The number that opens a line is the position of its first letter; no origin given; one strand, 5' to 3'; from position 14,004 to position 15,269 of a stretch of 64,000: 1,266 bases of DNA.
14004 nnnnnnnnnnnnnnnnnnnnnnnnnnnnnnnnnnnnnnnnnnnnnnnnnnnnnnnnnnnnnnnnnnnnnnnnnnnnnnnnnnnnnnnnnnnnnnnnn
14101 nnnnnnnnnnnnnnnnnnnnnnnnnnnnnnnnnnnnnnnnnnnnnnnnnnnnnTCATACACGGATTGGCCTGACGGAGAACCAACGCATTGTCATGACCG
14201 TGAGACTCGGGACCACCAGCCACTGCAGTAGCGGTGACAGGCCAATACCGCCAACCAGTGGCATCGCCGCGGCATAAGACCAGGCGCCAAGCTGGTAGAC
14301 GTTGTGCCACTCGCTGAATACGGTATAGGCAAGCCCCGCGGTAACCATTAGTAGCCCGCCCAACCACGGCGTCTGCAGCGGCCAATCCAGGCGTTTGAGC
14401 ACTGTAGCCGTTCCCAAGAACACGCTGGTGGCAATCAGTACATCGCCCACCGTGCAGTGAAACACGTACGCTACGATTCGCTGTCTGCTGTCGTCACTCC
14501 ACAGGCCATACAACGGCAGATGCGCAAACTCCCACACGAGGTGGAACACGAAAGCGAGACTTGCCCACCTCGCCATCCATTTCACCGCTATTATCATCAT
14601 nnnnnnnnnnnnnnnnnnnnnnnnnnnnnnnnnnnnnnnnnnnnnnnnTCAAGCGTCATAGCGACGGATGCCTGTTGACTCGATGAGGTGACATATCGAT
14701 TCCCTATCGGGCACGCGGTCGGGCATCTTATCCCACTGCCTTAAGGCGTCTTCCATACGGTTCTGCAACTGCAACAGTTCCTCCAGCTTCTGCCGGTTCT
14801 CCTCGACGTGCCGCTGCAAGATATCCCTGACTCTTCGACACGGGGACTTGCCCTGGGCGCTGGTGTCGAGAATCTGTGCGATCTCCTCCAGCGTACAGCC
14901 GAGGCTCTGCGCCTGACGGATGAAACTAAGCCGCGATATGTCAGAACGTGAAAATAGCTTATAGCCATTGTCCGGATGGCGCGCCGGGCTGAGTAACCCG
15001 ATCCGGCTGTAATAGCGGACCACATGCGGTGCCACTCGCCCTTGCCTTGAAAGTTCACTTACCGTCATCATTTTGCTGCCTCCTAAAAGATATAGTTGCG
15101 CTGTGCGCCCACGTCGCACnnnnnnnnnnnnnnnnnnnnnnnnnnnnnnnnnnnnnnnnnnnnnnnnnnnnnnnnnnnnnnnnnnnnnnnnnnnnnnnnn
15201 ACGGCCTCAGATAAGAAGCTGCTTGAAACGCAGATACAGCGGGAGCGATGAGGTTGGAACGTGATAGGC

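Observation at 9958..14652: Promoter-D operon: a candidate periplasmic redox/chaperone module under a metal sensor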

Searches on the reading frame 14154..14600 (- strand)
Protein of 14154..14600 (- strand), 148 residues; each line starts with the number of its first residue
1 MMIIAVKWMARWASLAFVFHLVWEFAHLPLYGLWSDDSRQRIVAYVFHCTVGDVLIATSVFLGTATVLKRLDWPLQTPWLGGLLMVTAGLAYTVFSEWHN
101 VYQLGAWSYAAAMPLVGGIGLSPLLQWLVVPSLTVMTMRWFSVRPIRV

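Call 3: search_protein_families(library=pfam, proteins=[window:14154-14600:-], max_evalue=0.01)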
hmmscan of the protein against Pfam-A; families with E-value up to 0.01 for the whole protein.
window:14154-14600:- (148 aa): 0 families

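Call 4: search_protein_families(library=ncbifam, proteins=[window:14154-14600:-], max_evalue=0.01)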
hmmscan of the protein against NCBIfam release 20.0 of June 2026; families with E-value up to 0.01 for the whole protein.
window:14154-14600:- (148 aa): 0 families

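Call 40: search_protein_representatives(protein=window:14154-14600:-)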
Query: 148 residues. Proteins with E-value up to 0.001 (for the whole library): 1263; up to 1e-10: 362; up to 1e-30: 14. The best 150 are listed.
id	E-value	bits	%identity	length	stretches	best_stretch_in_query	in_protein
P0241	9.4e-44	165.4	53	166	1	8-142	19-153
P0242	1.1e-43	165.2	58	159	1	5-136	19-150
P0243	2.4e-43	164.1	54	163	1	6-142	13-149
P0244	2.7e-42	160.7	56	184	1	5-139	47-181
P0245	4.9e-39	150.1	54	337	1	10-144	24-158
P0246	1.5e-38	148.6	55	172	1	9-141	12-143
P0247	1.1e-36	142.5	48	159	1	4-141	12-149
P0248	2.5e-34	134.8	50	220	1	11-147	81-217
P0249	1.3e-33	132.5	46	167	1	9-139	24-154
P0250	1.4e-33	132.4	46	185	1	9-138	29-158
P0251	1.7e-33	132.1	52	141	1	28-141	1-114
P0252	3.3e-33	131.2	47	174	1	10-139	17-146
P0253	1.2e-32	129.4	51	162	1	9-129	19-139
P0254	3.0e-32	128.1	47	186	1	9-139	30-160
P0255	1.6e-29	119.2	45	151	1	9-138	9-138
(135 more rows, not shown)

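Call 76: search_protein_families(library=pfam, alignment_id=A4, max_evalue=0.01)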
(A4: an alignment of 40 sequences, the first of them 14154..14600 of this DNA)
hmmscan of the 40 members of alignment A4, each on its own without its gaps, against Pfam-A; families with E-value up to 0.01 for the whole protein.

A. member 1, window:14154-14600:- (148 aa): 0 families

B. families by the number of members that match (of 40 scanned): 1 family
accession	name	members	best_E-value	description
PF17198.9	AveC_like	1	0.0047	Spirocyclase AveC-like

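Call 77: search_solved_structures(query=A4, max_evalue=1)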
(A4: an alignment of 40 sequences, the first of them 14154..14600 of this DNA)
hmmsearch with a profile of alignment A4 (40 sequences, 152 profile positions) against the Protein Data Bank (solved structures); distinct sequences matched with E-value up to 1: 0.

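Call 84: predict_structure(alignment_id=A4)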
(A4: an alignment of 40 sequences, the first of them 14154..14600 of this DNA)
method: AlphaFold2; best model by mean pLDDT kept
length: 148 residues; sequences in the alignment: 40
mean_pLDDT: 95.4   pTM: 0.87
mean pLDDT of the five models: 95.4, 95.3, 95.1, 94.7, 93.8
residues with pLDDT >= 90: 136; 70-90: 8; 50-70: 4; < 50: 0
segments of 3 or more residues with pLDDT < 50: none
pLDDT, mean of each block of 10 residues (from residue 1): 92 98 98 92 96 98 98 98 98 97 95 97 98 98 73
secondary structure, 60 per line:
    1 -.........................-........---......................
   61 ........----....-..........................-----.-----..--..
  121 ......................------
elements in order: H2-26 H32-35 H39-68 H73-76 H78-103 H121-142

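Call 87: fold_search(model_id=the predicted structure, library=pdb)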
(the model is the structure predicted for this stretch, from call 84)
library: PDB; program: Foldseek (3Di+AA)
matches with E <= 10: 64; with E <= 0.001: 0
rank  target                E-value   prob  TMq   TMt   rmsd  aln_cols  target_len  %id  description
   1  8uca_AM               2.2e-01  0.72  0.42  0.43   6.4       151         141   11  Formation of I2+III2 supercomplex rescues respiratory chain defects (released 2025-01-15)
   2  5xtc_V                3.7e-01  0.51  0.39  0.40   7.2       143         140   17  Cryo-EM structure of human respiratory complex I transmembrane arm (released 2017-08-30)
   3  8ib4_Y                6.6e-01  0.47  0.43  0.45   6.5       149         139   11  Respiratory complex CI:CIII2, type IA, Wild type mouse under cold temperature (released 2024-09-18)
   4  5gup_V                1.1e+00  0.21  0.36  0.37   7.6       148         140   14  Cryo-EM structure of mammalian respiratory supercomplex I1III2IV1 (released 2017-03-29)
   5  8ud1_1Y               1.2e+00  0.30  0.40  0.41   6.6       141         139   12  High resolution in-situ structure of complex I in respiratory supercomplex (composite) (released 2024-06-19)
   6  9w2v_Y                1.3e+00  0.28  0.39  0.41   6.5       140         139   14  Cryo-EM structure of complex I on the bovine heart submitochondrial particles, closed (released 2026-04-01)
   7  5gpn_Ag               1.4e+00  0.18  0.36  0.39   7.1       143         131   14  Architecture of mammalian respirasome (released 2017-04-05)
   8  6yj4_Y                1.6e+00  0.20  0.35  0.31   7.1       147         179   11  Structure of Yarrowia lipolytica complex I at 2.7 A (released 2020-08-12)
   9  8olt_Y                1.7e+00  0.21  0.39  0.40   7.3       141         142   13  Mitochondrial complex I from Mus musculus in the active state bound with piericidin A (released 2023-08-09)
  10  7qsd_Y                1.8e+00  0.28  0.44  0.45   5.9       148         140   12  Bovine complex I in the active state at 3.1 A (released 2022-03-02)
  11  8j7x_A                2.1e+00  0.08  0.29  0.19  13.3       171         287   12  Cryo-EM structure of hZnT7DeltaHis-loop-Fab complex in zinc-unbound state, determined in outward-facing conformation (released 2023-09-20)
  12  5c22_B                2.7e+00  0.05  0.23  0.14  31.0       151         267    8  Crystal structure of Zn-bound HlyD from E. coli (released 2016-02-17)
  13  6g2j_Y                3.0e+00  0.14  0.38  0.40   6.5       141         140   12  Mouse mitochondrial complex I in the active state (released 2018-06-06)
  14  9n9j_7                3.0e+00  0.12  0.32  0.27  19.0       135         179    7  Structure of a GRP94 folding intermediate engaged with a CCDC134- and FKBP11-bound secretory translocon (released 2025-11-19)
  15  8efq_R                3.0e+00  0.04  0.20  0.13  13.3       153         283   16  DAMGO-bound mu-opioid receptor-Gi complex (released 2022-11-09)
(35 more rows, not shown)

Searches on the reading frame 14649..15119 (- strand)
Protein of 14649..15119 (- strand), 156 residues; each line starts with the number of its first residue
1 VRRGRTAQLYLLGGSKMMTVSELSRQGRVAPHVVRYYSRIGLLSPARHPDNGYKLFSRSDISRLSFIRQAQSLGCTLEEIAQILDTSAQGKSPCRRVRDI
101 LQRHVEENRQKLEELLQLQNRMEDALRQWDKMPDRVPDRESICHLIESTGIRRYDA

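Call 3: search_protein_families(library=pfam, proteins=[window:14649-15119:-], max_evalue=0.01)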
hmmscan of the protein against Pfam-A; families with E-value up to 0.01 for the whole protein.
window:14649-15119:- (156 aa): 4 families
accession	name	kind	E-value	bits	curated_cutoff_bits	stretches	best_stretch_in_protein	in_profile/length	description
PF13411.12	MerR_1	-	3.5e-17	62.7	21.6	1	18-85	1-67/69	MerR HTH family regulatory protein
PF09278.17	MerR-DNA-bind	-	9.5e-15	55.4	25.4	1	62-124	2-64/65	MerR, DNA binding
PF00376.29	MerR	-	4.4e-10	39.6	28.2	1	19-56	1-38/38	MerR family regulatory protein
PF08429.16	PLU-1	-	0.00016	21.4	28.5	1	65-118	90-144/338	PLU-1-like protein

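Call 4: search_protein_families(library=ncbifam, proteins=[window:14649-15119:-], max_evalue=0.01)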
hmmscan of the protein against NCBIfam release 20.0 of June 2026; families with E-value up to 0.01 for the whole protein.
window:14649-15119:- (156 aa): 17 families
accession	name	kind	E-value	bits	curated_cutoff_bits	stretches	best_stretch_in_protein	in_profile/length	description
TIGR02051.1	MerR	equivalog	3e-22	79.2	150.85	1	19-148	1-123/124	mercury resistance transcriptional regulator MerR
NF007069.0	PRK09514.1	equivalog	3.1e-20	72.6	143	1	17-122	1-107/141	Zn(2+)-responsive transcriptional regulator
TIGR02047.1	CadR-PbrR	equivalog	6.1e-19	68.3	151.45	1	18-127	1-110/127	Cd(II)/Pb(II)-responsive transcriptional regulator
TIGR02043.1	ZntR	equivalog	1.5e-18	67.2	167.95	1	17-122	1-107/131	Zn(2+)-responsive transcriptional regulator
TIGR02044.1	CueR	equivalog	6e-18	65.1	147.4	1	18-126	1-109/127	Cu(I)-responsive transcriptional regulator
NF041849.1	trans_regNmlR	equivalog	1.1e-13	51.3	175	1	18-130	1-113/117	stress response transcriptional regulator NmlR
TIGR02054.1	MerD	equivalog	1.2e-13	51.7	103.65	1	18-115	4-102/120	mercuric resistance transcriptional repressor MerD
TIGR01950.1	SoxR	equivalog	2.2e-11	43.7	116.9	1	18-124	2-108/142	redox-sensitive transcriptional activator SoxR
NF010315.0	PRK13752.1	subfamily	1.7e-10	41.1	261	1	18-120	8-108/144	mercury resistance transcriptional regulator MerR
NF007590.0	PRK10227.1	equivalog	3.7e-10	40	244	1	18-121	1-104/135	Cu(I)-responsive transcriptional regulator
NF033783.1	coreg_MerD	equivalog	4.6e-10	40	170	1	18-118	4-106/121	mercury resistance co-regulator MerD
NF047375.1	HeatShock_HspR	equivalog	4.5e-09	36.2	105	1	18-100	4-86/92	heat shock protein transcriptional repressor HspR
NF050798.1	TF_FtsR_Actino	equivalog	4.6e-08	33.4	150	1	34-117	22-116/223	transcriptional regulator FtsR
NF053782.1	ChlnTransRegdde3219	equivalog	7e-08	32.3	450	1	18-129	7-112/278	choline utilization transcriptional activator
NF047377.1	heat_HspR_dupli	exception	9.4e-06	25.3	300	1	29-117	17-105/214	heat shock protein transcriptional repressor HspR, fused homodimer type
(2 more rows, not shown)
